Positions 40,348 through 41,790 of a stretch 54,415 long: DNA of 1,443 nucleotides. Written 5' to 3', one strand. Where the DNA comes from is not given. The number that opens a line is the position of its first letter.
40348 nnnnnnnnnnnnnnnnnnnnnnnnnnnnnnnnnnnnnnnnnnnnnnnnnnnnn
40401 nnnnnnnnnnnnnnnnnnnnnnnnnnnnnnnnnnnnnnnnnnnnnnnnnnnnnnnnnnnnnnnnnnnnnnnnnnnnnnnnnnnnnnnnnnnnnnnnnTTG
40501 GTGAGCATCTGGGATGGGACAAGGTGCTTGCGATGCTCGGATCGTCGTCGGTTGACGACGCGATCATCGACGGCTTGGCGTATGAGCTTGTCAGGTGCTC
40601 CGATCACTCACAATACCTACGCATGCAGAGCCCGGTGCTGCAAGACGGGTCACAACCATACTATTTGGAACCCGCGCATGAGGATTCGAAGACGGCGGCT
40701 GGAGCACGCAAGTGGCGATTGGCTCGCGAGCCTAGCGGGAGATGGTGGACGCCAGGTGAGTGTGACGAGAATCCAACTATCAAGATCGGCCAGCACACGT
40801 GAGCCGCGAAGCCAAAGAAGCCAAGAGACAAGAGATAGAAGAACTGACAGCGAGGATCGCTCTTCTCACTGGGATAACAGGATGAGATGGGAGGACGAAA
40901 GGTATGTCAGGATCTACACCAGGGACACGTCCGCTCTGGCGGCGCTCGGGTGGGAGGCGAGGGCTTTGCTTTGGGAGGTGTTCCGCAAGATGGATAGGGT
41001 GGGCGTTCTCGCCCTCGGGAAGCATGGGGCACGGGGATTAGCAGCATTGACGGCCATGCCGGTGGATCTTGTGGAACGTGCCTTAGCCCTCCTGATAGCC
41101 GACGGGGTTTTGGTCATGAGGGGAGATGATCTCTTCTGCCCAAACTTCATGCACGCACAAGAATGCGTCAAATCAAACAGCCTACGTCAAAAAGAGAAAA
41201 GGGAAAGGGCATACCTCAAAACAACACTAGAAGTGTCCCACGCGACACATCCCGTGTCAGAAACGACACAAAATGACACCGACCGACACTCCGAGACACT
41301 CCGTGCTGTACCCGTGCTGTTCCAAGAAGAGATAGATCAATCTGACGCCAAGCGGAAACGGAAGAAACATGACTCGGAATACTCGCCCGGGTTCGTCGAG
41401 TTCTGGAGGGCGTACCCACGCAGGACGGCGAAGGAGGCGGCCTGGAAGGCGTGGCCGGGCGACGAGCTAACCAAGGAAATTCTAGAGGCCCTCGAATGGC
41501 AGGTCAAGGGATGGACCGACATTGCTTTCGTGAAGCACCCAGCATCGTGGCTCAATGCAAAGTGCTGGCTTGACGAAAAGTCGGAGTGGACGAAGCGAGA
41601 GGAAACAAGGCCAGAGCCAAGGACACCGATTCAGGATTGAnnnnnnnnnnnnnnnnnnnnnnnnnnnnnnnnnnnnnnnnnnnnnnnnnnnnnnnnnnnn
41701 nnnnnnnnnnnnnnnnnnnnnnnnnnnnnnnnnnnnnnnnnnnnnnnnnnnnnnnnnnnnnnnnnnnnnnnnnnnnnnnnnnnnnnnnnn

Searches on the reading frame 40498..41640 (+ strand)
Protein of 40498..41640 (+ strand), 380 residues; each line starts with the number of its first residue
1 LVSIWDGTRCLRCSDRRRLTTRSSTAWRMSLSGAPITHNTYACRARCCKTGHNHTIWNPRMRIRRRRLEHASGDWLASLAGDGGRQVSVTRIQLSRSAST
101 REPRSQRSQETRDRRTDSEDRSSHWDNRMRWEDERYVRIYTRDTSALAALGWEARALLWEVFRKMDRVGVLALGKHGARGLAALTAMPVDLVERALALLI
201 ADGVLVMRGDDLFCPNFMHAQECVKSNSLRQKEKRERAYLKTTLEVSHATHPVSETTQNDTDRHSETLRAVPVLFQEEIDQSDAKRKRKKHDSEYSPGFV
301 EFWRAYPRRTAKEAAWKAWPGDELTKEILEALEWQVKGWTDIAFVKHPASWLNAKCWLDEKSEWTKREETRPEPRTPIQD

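Call 25: search_protein_families(library=pfam, proteins=[window:40498-41640:+], max_evalue=0.001)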
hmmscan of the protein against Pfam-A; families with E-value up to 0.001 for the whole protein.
window:40498-41640:+ (380 aa): 0 families

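Call 63: search_protein_families(library=phrogs, proteins=[window:40498-41640:+], max_evalue=0.001)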
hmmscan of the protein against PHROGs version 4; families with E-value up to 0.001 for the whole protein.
window:40498-41640:+ (380 aa): 4 families
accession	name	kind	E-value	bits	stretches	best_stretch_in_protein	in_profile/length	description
phrog_270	-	DNA, RNA and nucleotide metabolism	6.7e-21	76.1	1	147-373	39-262/383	replication initiation protein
phrog_9327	-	DNA, RNA and nucleotide metabolism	1.5e-16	61.8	1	230-362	111-243/276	primosomal protein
phrog_9474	-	DNA, RNA and nucleotide metabolism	4.8e-10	40.4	1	227-375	108-263/288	replication initiation protein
phrog_16304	-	unknown function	7.8e-06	27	1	285-361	133-225/244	-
